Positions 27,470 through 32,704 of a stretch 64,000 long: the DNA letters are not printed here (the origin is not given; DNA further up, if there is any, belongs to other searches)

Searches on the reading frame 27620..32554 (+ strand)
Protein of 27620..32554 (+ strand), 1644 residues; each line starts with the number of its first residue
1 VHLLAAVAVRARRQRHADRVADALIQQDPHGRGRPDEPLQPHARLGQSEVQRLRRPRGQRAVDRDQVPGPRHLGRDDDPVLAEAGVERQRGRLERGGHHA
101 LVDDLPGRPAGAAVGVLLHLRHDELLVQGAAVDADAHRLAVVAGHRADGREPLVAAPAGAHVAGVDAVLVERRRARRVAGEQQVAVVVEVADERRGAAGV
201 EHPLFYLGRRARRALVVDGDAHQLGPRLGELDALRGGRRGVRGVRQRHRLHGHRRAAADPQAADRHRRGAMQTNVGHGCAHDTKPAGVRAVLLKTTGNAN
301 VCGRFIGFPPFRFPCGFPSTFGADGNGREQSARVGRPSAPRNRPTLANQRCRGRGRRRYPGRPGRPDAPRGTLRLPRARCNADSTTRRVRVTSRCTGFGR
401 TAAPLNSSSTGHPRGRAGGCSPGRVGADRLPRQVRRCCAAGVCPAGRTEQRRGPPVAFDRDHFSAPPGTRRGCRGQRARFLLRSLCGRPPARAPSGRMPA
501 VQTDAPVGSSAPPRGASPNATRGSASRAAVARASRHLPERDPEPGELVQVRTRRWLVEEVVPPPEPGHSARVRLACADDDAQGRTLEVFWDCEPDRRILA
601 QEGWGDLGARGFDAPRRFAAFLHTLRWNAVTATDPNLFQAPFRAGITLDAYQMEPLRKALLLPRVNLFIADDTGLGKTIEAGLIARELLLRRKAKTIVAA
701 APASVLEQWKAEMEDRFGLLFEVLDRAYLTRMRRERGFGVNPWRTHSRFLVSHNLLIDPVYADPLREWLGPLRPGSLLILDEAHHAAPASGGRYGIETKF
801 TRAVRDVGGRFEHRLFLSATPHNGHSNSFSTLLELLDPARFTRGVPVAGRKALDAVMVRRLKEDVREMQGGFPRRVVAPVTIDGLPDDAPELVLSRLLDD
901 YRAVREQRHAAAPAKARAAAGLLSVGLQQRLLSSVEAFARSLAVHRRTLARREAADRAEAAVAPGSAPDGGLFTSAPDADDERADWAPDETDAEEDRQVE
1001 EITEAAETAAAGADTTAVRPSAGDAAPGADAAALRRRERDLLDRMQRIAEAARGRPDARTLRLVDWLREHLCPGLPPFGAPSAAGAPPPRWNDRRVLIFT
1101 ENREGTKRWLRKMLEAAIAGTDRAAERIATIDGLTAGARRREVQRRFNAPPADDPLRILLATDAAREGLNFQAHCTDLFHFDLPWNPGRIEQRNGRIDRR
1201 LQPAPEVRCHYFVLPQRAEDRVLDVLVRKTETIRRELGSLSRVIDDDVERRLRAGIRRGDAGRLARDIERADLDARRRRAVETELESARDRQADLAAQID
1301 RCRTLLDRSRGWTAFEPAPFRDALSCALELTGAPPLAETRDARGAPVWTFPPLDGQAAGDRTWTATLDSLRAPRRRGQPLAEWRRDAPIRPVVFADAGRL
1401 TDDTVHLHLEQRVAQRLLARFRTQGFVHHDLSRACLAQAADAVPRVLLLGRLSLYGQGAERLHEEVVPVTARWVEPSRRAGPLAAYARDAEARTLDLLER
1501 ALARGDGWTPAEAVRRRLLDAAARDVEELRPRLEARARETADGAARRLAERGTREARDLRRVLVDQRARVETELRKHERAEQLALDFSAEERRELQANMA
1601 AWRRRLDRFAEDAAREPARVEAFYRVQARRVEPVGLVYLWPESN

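Call 51: search_protein_families(library=padloc, proteins=[window:27620-32554:+], max_evalue=0.00001)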
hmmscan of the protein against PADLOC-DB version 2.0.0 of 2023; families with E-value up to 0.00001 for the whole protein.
window:27620-32554:+ (1644 aa): 33 families (the best 25 are shown)
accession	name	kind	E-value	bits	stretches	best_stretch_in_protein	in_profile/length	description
PDLC02621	DrmD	-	0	1012.9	1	539-1643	10-1036/1040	DrmD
PDLC02572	DrmA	-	2.4e-166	553.5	1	536-1643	8-1036/1043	DrmA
PDLC02632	DrmD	-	7.9e-135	448.9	1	541-1213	15-637/662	DrmD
PDLC02633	DrmD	-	8.1e-124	412.4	1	547-1422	17-834/839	DrmD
PDLC02618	DrmD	-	1.8e-102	340.4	1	543-792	5-254/273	DrmD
PDLC02622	DrmD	-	3.5e-88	294.3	1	541-871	15-349/422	DrmD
PDLC02624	DrmD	-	8.7e-83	276.9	1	686-1368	3-626/652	DrmD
PDLC00659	HmaA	-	5.8e-54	181.4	2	662-1008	118-459/1176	SNF2 helicase / DEAD-box helicase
PDLC02504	BrxHI|BrxHII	-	1e-46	157.4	2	646-953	108-402/971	BrxHII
PDLC02500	BrxHI|BrxHII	-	4.3e-45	152.6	2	636-951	79-400/933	BrxHI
PDLC02620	DrmD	-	4.7e-38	128.8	2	658-949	111-392/1060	DrmD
PDLC02853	DpdE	-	5.5e-37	125.2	2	545-950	8-399/985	DpdE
PDLC02625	DrmD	-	9.2e-37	125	2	1090-1639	264-779/792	DrmD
PDLC02840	DpdE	-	3.7e-34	116.2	2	643-719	155-232/1091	DpdE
PDLC02634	DrmD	-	2.4e-33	113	2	664-943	108-378/900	DrmD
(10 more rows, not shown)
